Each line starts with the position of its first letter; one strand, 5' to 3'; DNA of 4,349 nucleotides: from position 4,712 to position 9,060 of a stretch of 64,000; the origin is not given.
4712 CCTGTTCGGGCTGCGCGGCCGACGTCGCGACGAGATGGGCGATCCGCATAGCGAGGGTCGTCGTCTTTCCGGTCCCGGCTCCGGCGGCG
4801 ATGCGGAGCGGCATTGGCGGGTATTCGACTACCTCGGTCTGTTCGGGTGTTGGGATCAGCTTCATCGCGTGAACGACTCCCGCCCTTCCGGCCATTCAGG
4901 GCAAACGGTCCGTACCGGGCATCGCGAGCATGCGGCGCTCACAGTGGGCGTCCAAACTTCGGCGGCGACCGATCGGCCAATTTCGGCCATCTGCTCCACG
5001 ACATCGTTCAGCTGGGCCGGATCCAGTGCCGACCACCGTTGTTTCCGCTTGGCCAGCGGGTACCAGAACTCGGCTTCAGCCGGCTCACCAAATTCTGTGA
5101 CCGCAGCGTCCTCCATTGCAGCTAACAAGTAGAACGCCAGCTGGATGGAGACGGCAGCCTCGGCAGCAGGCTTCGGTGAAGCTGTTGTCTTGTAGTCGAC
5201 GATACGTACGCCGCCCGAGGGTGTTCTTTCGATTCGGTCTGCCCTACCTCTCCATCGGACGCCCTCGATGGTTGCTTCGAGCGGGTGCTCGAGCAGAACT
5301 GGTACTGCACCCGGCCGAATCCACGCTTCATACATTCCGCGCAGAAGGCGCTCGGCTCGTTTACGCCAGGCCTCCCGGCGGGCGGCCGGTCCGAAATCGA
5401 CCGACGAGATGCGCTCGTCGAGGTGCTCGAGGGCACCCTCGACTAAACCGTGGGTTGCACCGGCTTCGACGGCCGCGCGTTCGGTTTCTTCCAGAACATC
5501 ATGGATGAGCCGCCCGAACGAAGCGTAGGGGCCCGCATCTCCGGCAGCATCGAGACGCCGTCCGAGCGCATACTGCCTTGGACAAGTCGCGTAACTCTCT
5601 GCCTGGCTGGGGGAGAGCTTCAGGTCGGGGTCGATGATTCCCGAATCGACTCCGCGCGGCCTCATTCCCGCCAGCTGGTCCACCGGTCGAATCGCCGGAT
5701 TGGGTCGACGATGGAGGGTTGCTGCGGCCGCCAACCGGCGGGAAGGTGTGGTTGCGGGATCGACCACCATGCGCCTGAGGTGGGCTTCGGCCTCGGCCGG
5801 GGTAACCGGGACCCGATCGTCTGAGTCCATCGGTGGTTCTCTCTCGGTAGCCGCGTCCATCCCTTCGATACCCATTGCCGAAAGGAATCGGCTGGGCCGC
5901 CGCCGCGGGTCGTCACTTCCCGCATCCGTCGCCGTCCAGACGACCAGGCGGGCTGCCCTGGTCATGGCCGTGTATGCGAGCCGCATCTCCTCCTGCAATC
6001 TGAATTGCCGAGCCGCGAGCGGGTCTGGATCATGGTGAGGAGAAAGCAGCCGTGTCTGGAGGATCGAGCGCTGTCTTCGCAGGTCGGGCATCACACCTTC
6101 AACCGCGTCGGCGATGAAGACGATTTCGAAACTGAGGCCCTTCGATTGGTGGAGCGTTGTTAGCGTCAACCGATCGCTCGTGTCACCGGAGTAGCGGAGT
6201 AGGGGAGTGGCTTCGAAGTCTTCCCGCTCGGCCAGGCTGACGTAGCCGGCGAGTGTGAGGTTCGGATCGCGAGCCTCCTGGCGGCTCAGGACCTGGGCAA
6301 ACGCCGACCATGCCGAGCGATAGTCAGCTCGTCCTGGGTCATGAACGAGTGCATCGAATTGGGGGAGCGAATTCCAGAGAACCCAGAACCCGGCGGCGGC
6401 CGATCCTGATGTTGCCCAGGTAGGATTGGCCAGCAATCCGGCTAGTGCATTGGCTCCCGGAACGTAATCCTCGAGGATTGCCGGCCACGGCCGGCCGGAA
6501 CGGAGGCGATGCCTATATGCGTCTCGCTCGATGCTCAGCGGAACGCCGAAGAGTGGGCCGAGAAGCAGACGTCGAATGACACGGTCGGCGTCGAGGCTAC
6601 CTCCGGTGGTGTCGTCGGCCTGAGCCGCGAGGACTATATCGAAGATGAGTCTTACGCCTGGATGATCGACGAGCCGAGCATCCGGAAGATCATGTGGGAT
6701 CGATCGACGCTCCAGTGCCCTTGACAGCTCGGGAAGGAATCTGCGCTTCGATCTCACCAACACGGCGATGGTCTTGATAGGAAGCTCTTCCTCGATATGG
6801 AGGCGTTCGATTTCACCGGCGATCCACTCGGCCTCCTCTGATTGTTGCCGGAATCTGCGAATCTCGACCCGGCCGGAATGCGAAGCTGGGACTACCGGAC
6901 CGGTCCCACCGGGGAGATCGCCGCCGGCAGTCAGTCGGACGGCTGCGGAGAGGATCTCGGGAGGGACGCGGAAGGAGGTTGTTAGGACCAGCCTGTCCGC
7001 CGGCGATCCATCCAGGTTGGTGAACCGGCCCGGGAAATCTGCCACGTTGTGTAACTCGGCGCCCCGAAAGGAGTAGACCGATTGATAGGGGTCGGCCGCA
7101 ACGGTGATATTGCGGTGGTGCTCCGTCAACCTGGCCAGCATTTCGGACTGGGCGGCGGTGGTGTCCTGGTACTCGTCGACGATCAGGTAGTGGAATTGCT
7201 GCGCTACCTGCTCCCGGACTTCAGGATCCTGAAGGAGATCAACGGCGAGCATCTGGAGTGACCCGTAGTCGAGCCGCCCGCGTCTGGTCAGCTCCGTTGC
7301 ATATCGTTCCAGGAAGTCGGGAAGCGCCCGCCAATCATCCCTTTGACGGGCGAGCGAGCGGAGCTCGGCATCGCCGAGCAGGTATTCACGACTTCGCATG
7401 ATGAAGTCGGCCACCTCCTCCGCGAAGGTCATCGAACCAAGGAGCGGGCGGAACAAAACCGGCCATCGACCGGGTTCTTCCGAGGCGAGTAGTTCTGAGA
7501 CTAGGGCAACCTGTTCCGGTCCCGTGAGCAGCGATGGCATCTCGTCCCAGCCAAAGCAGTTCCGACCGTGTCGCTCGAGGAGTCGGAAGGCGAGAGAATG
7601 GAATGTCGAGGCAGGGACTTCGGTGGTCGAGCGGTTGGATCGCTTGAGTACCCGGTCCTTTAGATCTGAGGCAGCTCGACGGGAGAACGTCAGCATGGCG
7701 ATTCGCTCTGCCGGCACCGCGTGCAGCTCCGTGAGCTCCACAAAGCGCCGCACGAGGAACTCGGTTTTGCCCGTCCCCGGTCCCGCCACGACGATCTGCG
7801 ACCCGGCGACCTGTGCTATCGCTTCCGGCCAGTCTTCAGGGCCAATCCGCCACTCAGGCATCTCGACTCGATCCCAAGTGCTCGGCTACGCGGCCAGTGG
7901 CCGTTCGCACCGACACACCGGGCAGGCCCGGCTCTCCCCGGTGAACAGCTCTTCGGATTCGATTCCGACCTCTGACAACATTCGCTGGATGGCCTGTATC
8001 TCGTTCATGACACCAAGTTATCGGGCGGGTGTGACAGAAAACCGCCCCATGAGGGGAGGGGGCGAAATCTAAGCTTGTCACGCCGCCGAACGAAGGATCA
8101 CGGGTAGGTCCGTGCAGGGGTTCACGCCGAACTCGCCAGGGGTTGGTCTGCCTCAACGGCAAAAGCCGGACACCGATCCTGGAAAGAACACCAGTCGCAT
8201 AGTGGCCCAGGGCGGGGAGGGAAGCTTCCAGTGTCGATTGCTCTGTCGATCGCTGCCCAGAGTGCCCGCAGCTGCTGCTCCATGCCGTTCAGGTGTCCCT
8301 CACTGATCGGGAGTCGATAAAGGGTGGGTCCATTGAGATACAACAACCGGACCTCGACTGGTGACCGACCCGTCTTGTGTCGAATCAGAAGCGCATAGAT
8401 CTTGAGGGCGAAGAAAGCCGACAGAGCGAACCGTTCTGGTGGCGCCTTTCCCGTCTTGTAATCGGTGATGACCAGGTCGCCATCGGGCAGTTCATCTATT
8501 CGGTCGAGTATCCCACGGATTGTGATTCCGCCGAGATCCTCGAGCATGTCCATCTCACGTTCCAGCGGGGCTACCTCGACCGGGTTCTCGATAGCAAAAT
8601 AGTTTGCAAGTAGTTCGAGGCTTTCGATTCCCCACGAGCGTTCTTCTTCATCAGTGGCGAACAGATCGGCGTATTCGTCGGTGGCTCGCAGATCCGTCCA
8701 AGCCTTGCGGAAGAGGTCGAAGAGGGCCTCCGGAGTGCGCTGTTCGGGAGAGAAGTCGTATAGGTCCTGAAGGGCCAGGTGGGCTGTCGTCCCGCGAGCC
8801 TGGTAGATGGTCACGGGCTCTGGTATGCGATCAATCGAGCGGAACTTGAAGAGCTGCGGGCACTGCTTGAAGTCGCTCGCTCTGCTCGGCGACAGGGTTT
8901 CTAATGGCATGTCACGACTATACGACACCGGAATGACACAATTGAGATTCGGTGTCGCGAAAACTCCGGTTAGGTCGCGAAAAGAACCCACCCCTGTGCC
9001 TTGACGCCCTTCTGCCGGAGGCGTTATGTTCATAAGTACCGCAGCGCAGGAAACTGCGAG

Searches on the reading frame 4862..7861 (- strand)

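Call 13: search_protein_families(library=pfam, proteins=[window:4862-7861:-])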
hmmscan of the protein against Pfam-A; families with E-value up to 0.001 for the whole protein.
window:4862-7861:- (999 aa): 8 families
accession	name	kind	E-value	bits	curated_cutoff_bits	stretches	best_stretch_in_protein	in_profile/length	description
PF00580.27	UvrD-helicase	-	2.4e-53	182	23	1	13-279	7-269/271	UvrD/REP helicase N-terminal domain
PF12705.13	PDDEXK_1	-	9.6e-38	130.9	22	1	748-988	1-247/247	PD-(D/E)XK nuclease superfamily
PF13361.12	UvrD_C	-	2.3e-23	83.6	25.6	2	560-641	282-344/350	UvrD-like helicase C-terminal domain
PF13245.12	AAA_19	-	8.1e-18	65.3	25.1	1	19-266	11-134/134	AAA domain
PF13538.12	UvrD_C_2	-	1.1e-07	32.1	27.4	0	566-596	3-35/52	UvrD-like helicase C-terminal domain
PF01930.23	Cas_Cas4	-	5.7e-05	23.7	22.7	0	872-987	54-158/160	Domain of unknown function DUF83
PF13604.12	AAA_30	-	0.00019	21.7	27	0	18-93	17-79/191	AAA domain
PF01443.25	Viral_helicase1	-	0.00032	21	21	0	217-268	57-104/228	Viral superfamily 1 RNA helicase core domain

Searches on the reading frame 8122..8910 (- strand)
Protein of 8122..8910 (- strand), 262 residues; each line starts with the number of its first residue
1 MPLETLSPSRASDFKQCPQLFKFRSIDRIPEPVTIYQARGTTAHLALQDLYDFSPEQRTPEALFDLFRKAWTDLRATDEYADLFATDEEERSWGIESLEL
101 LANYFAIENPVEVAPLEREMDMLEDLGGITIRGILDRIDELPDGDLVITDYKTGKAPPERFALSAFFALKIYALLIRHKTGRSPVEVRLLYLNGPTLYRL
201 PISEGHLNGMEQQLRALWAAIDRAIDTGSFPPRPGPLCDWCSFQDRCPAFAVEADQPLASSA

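Call 13: search_protein_families(library=pfam, proteins=[window:8122-8910:-])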
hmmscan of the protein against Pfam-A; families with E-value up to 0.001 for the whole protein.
window:8122-8910:- (262 aa): 1 family
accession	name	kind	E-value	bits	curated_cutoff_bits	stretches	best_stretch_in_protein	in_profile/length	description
PF12705.13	PDDEXK_1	-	8.4e-37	127.9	22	1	5-248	1-247/247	PD-(D/E)XK nuclease superfamily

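Call 14: find_homologous_proteins(query=window:8122-8910:-, max_evalue=1e-20)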
Query window:8122-8910:- (262 aa): 3853 proteins with E <= 1e-20 among 4779 candidates; the best 120 are listed.
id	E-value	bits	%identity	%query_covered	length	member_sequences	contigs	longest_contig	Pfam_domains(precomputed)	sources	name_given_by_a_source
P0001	5.4e-174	595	100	100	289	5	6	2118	PF12705.14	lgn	-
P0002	6.2e-155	533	88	98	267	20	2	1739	PF12705.14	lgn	-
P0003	2.9e-154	530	87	100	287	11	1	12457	PF12705.14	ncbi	-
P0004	8.1e-150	516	85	100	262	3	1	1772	PF12705.14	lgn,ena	-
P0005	3.1e-147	507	83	100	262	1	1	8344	PF12705.14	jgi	jgi:putative RecB family exonuclease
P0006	6.0e-147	506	83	100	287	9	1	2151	PF12705.14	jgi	-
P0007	1.6e-144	498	81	100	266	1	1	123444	PF12705.14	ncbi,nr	ncbi:MAG: PD-(D/E)XK nuclease family protein [Acidimicrobiia bacterium]|nr:PD-(D/E)XK nuclease famil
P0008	9.5e-143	493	82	96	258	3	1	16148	PF12705.14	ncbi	-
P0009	1.2e-139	482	80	100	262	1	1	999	PF12705.14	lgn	-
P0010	6.4e-138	477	81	96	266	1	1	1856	PF12705.14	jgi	-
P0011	1.2e-128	446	76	95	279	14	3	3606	PF12705.14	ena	-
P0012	3.5e-126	438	74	95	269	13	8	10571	PF01930.24,PF12705.14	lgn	-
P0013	5.3e-126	438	74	98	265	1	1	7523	PF12705.14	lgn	-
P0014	5.9e-126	438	73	100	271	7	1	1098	PF12705.14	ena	-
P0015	1.4e-125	436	72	100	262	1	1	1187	PF12705.14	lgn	-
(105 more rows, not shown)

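Call 16: find_related_loci(query=A1, collection=genome_contigs, flank=6000)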
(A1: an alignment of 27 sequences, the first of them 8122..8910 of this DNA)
Query A1 (262 aa) in genome_contigs; peptide patterns used: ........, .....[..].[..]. (x = any residue, [..] = any of these).
600 stretches matched a pattern (row limit reached: there are more); 577 encode a relative of the query (tblastn E <= 1e-3); the best 80 are kept; 80 distinct loci.
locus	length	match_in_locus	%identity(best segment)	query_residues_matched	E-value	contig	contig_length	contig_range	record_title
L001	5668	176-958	83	1-261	2e-150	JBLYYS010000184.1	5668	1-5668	MAG: Acidimicrobiia bacterium isolate DBRS4.bin20 k97_256492, whole genome shotgun sequence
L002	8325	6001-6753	75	1-251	2e-131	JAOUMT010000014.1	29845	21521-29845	MAG: Acidimicrobiia bacterium isolate 8_1_July_SF_Bin47 8_1_July_SF_Bin47_scaffold_419_c1, whole genome shotgun sequence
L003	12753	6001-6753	75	1-251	3e-131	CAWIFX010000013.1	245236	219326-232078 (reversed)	MAG: uncultured Acidimicrobiia bacterium isolate MFD03551.bin.2.75 genome assembly, contig: contig_36533, whole genome s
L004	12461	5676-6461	74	1-262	7e-130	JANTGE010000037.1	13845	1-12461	MAG: Acidimicrobiia bacterium isolate bin10049 c_000000004542, whole genome shotgun sequence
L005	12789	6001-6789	74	1-262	2e-128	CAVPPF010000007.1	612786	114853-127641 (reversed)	MAG: uncultured Actinomycetota bacterium isolate MFD09964.bin.1.235 genome assembly, contig: contig_9904, whole genome s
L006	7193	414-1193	73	1-260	1e-127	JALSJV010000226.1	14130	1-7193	MAG: Acidimicrobiia bacterium isolate 354-166_metabat2_scaf2bin.111 354-166_scaffold_4287_c1, whole genome shotgun seque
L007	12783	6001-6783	74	1-261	7e-127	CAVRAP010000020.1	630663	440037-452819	MAG: uncultured Actinomycetota bacterium isolate MFD03551.bin.1.83 genome assembly, contig: contig_7591, whole genome sh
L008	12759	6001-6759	75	1-253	2e-126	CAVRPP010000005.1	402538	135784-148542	MAG: uncultured Actinomycetota bacterium isolate MFD03551.bin.1.99 genome assembly, contig: contig_18440, whole genome s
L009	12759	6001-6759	74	1-253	1e-126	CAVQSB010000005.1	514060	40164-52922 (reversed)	MAG: uncultured Actinomycetota bacterium isolate MFD09964.bin.2.47 genome assembly, contig: contig_347, whole genome sho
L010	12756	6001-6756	72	3-254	3e-125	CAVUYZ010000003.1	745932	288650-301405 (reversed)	MAG: uncultured bacterium isolate MFD05684.bin.2.255 genome assembly, contig: contig_29972, whole genome shotgun sequenc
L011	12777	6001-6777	69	1-262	3e-124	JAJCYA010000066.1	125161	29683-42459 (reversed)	MAG: Acidimicrobiia bacterium isolate OFTM344 OFTM344_65, whole genome shotgun sequence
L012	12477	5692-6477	68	1-262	1e-124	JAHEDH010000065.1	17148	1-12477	MAG: bacterium isolate Ww195 NODE_5419_length_17148_cov_4.019675, whole genome shotgun sequence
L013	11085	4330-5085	70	1-252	1e-123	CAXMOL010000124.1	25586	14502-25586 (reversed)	MAG: uncultured Kiloniellaceae bacterium isolate 07C-BC-St04_bin.20.orig genome assembly, contig: k141_2414057, whole ge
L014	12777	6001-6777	70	3-262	2e-123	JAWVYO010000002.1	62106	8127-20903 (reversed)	MAG: Acidimicrobiia bacterium isolate HN14.bin.5 k141_80472_length_62106_cov_11.4914, whole genome shotgun sequence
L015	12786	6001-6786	70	1-262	4e-123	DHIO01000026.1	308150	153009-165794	MAG TPA_asm: Acidimicrobiia bacterium UBA4744 UBA4744_contig_109, whole genome shotgun sequence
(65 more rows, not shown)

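Call 23: find_encoding_contigs(protein=P0003, flank=6000, max_places=3)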
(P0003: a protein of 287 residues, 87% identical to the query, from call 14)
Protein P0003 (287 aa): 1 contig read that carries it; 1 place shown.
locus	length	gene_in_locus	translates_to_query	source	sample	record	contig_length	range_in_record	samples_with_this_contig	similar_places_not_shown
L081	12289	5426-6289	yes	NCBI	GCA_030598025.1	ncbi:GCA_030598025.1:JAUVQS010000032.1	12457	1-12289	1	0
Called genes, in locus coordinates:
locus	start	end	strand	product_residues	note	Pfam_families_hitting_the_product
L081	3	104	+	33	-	?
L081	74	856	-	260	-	PF00106:adh_short, PF13561:adh_short_C2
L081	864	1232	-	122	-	-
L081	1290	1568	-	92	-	-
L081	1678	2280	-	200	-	PF03703:bPH_2, PF09851:SHOCT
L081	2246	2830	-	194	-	-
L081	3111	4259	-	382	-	PF07690:MFS_1, PF12832:MFS_1_like (weak), PF07690:MFS_1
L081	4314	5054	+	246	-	PF02311:AraC_binding (weak), PF07883:Cupin_2 (weak), PF12833:HTH_18, PF00165:HTH_AraC (weak)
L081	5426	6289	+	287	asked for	PF12705:PDDEXK_1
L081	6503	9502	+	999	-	PF00580:UvrD-helicase, PF13245:AAA_19, PF13604:AAA_30 (faint), PF13538:UvrD_C_2 (faint), PF13361:UvrD_C, PF12705:PDDEXK_1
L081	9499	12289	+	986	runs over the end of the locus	?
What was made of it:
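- Gene callers have called ORFs over it (calls 14, 23).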

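Call 24: find_encoding_contigs(protein=P0007, flank=6000, max_places=3)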
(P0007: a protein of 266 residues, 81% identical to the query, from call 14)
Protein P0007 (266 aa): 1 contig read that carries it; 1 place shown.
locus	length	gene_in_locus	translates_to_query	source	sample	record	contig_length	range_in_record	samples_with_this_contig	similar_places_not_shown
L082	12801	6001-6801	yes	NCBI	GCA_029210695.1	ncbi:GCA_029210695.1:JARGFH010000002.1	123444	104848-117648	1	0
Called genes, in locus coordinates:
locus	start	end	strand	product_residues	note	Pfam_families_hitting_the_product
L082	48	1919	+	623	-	PF01590:GAF, PF13185:GAF_2, PF13492:GAF_3, PF00512:HisKA, PF02518:HATPase_c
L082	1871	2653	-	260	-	PF00106:adh_short, PF13561:adh_short_C2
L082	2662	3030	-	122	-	-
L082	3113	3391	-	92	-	-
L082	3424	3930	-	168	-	PF04073:tRNA_edit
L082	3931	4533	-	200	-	PF03703:bPH_2, PF09851:SHOCT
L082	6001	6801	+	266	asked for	PF12705:PDDEXK_1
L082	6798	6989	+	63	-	-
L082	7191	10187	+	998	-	PF00580:UvrD-helicase, PF13245:AAA_19, PF13538:UvrD_C_2 (faint), PF13361:UvrD_C, PF12705:PDDEXK_1, PF01930:Cas_Cas4 (faint)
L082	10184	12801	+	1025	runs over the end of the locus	PF00580:UvrD-helicase, PF13245:AAA_19, PF13604:AAA_30 (weak), PF13361:UvrD_C, PF13538:UvrD_C_2 (faint), PF12705:PDDEXK_1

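Call 25: find_encoding_contigs(protein=P0008, flank=6000, max_places=3)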
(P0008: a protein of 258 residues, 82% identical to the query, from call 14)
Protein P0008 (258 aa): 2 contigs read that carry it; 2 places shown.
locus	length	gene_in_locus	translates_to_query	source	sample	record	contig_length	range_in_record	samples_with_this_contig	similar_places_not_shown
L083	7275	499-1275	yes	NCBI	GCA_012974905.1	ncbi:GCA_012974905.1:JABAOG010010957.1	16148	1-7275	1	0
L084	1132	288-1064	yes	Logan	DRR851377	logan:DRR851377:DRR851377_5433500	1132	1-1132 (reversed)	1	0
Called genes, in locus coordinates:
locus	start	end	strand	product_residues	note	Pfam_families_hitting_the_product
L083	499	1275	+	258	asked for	PF12705:PDDEXK_1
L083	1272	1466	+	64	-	-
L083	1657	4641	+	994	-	PF00580:UvrD-helicase, PF13245:AAA_19, PF13361:UvrD_C, PF13538:UvrD_C_2 (faint), PF12705:PDDEXK_1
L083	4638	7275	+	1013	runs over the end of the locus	PF00580:UvrD-helicase, PF13245:AAA_19, PF13604:AAA_30 (faint), PF13361:UvrD_C, PF13538:UvrD_C_2 (faint), PF12705:PDDEXK_1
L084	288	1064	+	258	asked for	PF12705:PDDEXK_1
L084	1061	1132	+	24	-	?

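Call 26: find_encoding_contigs(protein=P0005, flank=6000, max_places=3)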
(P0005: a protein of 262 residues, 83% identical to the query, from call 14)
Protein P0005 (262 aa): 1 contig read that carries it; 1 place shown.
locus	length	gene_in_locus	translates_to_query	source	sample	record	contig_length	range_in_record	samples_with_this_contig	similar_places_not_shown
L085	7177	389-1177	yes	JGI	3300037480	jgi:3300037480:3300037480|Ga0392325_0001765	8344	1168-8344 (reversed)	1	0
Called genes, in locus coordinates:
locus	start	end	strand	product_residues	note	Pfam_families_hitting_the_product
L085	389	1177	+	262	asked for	PF12705:PDDEXK_1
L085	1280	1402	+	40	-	-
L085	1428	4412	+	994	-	PF00580:UvrD-helicase, PF13245:AAA_19, PF13361:UvrD_C (weak), PF13538:UvrD_C_2 (faint), PF13361:UvrD_C, PF01930:Cas_Cas4 (faint), PF12705:PDDEXK_1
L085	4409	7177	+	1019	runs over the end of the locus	PF00580:UvrD-helicase, PF13245:AAA_19, PF13604:AAA_30 (faint), PF13361:UvrD_C, PF13538:UvrD_C_2 (weak), PF12705:PDDEXK_1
